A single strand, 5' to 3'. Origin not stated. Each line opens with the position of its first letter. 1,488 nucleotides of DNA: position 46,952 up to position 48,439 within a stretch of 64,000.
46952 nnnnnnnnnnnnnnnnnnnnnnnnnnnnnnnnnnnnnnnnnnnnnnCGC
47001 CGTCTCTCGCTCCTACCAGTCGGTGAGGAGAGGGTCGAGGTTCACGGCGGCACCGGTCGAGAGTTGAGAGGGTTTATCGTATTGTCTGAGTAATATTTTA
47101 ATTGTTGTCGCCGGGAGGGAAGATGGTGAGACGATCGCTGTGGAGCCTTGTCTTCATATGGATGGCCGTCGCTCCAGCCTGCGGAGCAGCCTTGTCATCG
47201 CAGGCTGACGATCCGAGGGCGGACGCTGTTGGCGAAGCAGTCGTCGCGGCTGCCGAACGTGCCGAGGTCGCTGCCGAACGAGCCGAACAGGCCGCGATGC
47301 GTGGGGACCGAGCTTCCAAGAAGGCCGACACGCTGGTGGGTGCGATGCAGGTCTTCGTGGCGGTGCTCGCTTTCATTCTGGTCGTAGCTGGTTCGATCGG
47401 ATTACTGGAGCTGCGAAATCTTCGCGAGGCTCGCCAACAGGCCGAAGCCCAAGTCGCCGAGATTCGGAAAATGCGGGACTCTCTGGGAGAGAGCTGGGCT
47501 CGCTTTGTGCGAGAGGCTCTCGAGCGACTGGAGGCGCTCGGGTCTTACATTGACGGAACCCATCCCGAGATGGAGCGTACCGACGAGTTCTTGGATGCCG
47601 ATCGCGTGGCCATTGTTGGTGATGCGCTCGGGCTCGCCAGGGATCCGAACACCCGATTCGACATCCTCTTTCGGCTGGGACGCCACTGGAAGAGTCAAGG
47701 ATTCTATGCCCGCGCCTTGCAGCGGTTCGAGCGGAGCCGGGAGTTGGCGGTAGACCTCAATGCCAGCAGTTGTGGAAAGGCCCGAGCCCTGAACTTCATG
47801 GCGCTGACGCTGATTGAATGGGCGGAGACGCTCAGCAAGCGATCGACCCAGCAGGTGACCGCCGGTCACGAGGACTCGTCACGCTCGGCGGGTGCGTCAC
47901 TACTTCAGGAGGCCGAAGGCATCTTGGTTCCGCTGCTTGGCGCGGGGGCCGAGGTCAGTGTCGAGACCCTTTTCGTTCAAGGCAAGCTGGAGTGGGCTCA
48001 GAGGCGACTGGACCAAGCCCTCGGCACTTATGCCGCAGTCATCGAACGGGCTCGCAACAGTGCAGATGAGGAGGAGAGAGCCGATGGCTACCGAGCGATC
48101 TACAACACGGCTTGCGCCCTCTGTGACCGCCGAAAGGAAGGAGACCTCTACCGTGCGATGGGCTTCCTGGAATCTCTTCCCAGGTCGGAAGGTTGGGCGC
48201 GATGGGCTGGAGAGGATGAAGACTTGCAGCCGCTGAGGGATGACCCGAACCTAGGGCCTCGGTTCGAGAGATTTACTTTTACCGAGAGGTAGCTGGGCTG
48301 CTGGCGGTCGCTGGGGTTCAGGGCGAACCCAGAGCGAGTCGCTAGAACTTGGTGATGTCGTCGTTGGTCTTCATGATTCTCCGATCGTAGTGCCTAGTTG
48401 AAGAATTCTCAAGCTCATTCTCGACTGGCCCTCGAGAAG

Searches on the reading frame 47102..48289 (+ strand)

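Call 101: search_protein_families(library=pfam, proteins=[window:47102-48289:+], max_evalue=0.001)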
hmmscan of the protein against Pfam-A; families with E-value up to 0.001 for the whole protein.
window:47102-48289:+ (396 aa): 1 family
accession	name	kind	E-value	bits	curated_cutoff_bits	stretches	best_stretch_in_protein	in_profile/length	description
PF07719.23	TPR_2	-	0.00067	20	27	0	187-215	2-30/34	Tetratricopeptide repeat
